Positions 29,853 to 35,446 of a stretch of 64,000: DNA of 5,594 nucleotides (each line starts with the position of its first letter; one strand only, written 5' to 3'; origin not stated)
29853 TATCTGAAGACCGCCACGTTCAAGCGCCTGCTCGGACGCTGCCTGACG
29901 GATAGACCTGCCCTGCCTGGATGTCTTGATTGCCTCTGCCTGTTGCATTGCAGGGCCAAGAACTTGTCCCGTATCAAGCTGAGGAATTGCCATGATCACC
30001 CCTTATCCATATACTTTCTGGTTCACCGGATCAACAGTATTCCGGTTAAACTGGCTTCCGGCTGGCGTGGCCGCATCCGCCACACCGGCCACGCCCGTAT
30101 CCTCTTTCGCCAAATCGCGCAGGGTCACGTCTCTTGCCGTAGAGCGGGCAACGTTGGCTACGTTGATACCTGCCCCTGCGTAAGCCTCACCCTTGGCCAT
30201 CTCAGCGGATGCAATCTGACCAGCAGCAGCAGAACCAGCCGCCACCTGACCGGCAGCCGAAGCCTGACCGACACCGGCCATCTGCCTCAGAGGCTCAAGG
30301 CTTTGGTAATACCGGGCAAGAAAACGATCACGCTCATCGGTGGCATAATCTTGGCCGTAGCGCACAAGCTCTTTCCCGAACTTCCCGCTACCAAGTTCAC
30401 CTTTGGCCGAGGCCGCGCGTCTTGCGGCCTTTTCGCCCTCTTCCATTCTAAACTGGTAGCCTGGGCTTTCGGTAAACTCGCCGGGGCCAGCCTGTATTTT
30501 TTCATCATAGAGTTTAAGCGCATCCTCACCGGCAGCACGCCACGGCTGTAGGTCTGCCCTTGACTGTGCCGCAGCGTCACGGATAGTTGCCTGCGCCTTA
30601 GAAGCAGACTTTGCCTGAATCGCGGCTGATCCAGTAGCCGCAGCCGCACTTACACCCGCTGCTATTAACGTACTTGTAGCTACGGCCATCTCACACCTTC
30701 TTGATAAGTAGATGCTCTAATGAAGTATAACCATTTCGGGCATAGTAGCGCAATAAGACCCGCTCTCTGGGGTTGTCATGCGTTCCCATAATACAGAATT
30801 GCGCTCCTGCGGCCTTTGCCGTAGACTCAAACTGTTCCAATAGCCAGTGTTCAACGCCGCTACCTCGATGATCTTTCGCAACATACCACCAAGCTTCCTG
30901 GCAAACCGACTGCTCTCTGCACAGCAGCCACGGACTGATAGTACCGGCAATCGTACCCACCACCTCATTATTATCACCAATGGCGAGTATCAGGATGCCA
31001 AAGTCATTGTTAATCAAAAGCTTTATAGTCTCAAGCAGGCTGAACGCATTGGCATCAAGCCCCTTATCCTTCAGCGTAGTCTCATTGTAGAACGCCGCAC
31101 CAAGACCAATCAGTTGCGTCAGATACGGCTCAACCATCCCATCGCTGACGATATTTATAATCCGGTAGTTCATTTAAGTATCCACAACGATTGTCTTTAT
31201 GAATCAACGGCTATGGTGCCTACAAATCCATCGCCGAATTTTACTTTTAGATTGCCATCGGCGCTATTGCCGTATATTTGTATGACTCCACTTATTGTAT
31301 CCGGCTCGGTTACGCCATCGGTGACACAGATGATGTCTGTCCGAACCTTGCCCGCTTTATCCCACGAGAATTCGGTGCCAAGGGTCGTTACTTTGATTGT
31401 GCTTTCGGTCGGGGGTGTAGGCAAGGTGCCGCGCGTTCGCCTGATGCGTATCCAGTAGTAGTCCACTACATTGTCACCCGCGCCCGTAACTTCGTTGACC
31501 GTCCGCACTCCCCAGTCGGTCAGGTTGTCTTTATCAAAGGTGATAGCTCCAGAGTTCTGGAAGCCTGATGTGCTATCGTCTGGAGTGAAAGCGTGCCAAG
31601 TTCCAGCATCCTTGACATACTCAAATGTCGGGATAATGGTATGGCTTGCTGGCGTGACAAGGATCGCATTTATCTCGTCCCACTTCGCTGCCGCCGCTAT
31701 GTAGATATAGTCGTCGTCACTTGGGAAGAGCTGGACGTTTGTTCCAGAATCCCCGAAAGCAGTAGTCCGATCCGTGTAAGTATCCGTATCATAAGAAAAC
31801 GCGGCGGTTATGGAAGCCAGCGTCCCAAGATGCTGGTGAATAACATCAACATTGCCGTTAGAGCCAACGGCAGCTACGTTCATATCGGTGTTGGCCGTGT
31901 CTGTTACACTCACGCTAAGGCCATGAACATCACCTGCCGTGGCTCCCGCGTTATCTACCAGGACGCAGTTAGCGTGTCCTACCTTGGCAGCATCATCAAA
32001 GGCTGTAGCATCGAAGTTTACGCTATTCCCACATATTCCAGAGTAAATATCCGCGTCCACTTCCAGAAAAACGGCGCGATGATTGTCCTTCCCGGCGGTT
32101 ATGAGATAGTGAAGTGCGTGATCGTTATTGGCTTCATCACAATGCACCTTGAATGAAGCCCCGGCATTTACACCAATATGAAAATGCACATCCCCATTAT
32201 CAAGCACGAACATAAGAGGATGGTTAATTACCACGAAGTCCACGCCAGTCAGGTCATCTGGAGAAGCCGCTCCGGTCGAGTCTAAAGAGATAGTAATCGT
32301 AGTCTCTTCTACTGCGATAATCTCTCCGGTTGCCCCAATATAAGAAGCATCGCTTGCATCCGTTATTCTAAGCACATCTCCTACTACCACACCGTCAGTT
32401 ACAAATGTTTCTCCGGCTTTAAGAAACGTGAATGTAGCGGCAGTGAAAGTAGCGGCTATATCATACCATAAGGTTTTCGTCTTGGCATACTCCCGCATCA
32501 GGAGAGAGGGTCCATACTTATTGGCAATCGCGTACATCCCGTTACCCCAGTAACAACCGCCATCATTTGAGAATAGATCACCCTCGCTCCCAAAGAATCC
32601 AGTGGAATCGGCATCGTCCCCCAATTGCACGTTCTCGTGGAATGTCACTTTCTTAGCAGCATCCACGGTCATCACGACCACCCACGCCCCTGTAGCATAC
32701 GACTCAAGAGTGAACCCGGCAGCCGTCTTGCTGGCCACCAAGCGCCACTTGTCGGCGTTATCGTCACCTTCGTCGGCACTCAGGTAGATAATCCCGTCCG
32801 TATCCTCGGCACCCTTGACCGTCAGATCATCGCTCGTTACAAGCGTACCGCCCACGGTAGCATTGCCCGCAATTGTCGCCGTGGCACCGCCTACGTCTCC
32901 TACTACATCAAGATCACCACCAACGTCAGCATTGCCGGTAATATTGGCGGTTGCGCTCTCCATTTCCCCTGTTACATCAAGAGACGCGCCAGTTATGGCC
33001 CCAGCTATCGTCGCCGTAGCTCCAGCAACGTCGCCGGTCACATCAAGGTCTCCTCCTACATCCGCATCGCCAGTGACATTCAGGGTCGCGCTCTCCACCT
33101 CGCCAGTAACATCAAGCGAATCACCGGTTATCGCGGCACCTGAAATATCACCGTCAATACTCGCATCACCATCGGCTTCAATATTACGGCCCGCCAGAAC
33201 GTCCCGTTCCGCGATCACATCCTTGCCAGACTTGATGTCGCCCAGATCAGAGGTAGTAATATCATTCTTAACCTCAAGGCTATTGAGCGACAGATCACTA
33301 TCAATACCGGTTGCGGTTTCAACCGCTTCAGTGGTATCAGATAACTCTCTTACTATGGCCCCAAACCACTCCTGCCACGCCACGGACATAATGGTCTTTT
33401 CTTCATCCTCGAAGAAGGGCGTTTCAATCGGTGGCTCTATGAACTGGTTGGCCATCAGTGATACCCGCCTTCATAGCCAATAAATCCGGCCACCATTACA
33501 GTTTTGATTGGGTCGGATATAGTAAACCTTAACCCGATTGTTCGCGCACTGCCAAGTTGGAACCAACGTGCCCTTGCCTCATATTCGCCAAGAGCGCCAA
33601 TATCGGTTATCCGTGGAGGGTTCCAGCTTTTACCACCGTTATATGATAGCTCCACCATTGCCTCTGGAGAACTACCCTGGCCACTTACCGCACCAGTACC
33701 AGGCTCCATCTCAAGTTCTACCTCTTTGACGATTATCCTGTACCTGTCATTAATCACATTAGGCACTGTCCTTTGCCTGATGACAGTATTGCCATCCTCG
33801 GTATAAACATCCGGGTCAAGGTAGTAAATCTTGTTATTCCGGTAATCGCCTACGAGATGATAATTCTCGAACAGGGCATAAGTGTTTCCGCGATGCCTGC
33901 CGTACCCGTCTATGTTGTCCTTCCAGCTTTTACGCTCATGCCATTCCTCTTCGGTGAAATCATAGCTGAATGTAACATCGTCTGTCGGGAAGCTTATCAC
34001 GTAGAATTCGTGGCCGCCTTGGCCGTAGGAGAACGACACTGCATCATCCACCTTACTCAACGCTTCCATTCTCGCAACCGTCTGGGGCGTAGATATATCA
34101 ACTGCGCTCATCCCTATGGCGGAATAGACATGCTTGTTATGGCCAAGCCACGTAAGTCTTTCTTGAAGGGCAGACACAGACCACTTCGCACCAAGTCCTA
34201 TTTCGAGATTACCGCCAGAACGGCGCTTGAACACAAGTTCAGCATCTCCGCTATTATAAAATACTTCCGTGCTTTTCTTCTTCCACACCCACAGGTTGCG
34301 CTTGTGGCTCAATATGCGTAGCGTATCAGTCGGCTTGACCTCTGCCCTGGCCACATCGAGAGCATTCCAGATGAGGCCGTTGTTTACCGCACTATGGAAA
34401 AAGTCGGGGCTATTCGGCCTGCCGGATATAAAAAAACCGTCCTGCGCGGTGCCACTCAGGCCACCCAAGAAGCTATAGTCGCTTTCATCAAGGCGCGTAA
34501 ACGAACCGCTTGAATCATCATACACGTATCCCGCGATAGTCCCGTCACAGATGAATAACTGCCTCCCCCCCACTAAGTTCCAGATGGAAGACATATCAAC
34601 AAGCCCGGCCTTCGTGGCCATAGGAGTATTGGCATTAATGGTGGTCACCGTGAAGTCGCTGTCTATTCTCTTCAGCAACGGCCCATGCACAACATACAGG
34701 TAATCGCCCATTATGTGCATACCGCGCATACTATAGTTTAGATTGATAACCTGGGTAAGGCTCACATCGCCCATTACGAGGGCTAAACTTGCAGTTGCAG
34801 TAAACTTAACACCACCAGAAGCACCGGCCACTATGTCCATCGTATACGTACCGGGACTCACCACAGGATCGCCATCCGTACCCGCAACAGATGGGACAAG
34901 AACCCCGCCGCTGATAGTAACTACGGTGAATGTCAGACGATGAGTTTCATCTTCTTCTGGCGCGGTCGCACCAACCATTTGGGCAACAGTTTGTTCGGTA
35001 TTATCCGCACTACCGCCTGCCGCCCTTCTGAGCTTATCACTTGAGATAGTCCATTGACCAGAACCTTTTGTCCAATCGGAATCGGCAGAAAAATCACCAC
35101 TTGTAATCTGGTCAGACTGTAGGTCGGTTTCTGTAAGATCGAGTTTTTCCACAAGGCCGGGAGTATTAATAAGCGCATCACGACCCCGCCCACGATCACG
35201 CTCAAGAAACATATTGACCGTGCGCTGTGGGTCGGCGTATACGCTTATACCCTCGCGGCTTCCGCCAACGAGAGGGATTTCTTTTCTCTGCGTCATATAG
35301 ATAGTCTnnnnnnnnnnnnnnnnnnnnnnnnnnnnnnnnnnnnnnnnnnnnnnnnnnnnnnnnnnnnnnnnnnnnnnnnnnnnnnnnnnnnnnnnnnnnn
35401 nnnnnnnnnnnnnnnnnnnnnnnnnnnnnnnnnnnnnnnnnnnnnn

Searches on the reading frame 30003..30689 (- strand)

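Call 20: search_protein_families(library=phrogs, proteins=[window:30003-30689:-], max_evalue=0.001)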
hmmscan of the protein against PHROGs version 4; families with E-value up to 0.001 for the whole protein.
window:30003-30689:- (228 aa): 1 family
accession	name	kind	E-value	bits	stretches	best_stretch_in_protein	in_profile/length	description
phrog_598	-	DNA, RNA and nucleotide metabolism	6.1e-26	92.5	1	5-212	14-220/240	DNA ejection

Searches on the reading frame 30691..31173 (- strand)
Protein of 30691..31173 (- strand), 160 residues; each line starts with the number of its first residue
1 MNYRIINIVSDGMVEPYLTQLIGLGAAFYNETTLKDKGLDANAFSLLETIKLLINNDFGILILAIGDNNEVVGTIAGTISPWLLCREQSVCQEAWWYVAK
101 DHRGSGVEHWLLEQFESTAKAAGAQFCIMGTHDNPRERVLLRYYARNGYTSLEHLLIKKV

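Call 102: search_protein_families(library=pfam, proteins=[window:30691-31173:-], max_evalue=0.01)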
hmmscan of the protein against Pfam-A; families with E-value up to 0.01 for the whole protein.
window:30691-31173:- (160 aa): 2 families
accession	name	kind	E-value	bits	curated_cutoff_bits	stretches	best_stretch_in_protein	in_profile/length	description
PF00583.31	Acetyltransf_1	-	3.5e-08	34.2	20.7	1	55-149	30-116/116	Acetyltransferase (GNAT) family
PF13508.13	Acetyltransf_7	-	4.3e-06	27.5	27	1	65-150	8-83/84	Acetyltransferase (GNAT) domain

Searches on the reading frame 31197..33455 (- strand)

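Call 4: search_protein_families(library=pfam, proteins=[window:31197-33455:-], max_evalue=1)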
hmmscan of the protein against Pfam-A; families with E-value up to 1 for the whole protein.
window:31197-33455:- (752 aa): 3 families
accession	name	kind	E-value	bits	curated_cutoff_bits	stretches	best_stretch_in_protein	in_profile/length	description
PF24547.1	DUF7601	-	0.089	13.8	27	1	334-382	50-104/116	Domain of unknown function (DUF7601)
PF14200.12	RicinB_lectin_2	-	0.19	12.9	25.6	0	211-265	26-76/89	Ricin-type beta-trefoil lectin domain-like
PF24233.1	DUF7446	-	0.33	11.2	24.1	1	117-154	10-46/70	Family of unknown function (DUF7446)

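Call 5: search_protein_families(library=phrogs, proteins=[window:31197-33455:-], max_evalue=0.01)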
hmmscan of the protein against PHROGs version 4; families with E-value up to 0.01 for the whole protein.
window:31197-33455:- (752 aa): 0 families

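Call 49: search_protein_families(library=ncbifam, proteins=[window:31197-33455:-], max_evalue=0.01)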
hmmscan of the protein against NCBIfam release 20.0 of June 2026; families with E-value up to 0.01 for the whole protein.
window:31197-33455:- (752 aa): 0 families

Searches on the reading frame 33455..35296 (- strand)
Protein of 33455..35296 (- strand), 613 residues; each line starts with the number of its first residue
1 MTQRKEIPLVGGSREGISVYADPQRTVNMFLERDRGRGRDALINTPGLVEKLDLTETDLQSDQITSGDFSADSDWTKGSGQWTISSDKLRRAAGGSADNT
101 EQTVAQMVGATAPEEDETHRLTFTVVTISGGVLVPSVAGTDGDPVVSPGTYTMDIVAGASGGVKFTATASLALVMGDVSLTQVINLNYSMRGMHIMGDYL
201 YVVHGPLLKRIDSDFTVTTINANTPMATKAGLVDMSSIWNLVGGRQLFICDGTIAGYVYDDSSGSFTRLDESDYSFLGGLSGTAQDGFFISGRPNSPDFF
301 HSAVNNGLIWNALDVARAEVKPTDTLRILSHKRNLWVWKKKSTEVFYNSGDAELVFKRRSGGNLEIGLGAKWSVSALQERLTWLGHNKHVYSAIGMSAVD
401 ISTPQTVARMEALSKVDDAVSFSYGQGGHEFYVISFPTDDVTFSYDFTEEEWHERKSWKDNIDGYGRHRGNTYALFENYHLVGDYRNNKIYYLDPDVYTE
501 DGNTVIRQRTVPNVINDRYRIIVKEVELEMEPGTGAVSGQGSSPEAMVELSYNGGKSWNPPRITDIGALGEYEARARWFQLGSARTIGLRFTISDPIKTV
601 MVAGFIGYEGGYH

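Call 4: search_protein_families(library=pfam, proteins=[window:33455-35296:-], max_evalue=1)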
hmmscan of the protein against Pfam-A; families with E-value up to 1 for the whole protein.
window:33455-35296:- (613 aa): 1 family
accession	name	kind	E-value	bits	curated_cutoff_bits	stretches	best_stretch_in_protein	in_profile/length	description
PF05345.18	He_PIG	-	0.49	11.3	24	0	137-171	61-93/96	Putative Ig domain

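Call 5: search_protein_families(library=phrogs, proteins=[window:33455-35296:-], max_evalue=0.01)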
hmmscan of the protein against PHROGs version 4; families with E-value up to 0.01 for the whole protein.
window:33455-35296:- (613 aa): 3 families
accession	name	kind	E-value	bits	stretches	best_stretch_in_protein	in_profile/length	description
phrog_578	-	connector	2.7e-82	277.8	1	188-610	58-471/486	head closure Hc3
phrog_30593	-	unknown function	4.7e-06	27.1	1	61-136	245-311/322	-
phrog_19101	-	unknown function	6.4e-05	22.5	1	545-603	527-585/595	-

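Call 49: search_protein_families(library=ncbifam, proteins=[window:33455-35296:-], max_evalue=0.01)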
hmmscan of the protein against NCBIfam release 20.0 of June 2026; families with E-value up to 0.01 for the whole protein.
window:33455-35296:- (613 aa): 1 family
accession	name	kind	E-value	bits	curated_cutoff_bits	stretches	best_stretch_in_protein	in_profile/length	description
TIGR04273.1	Y_sulf_Ax21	equivalog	0.0035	17.4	250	1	443-494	19-68/186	OmpO family porin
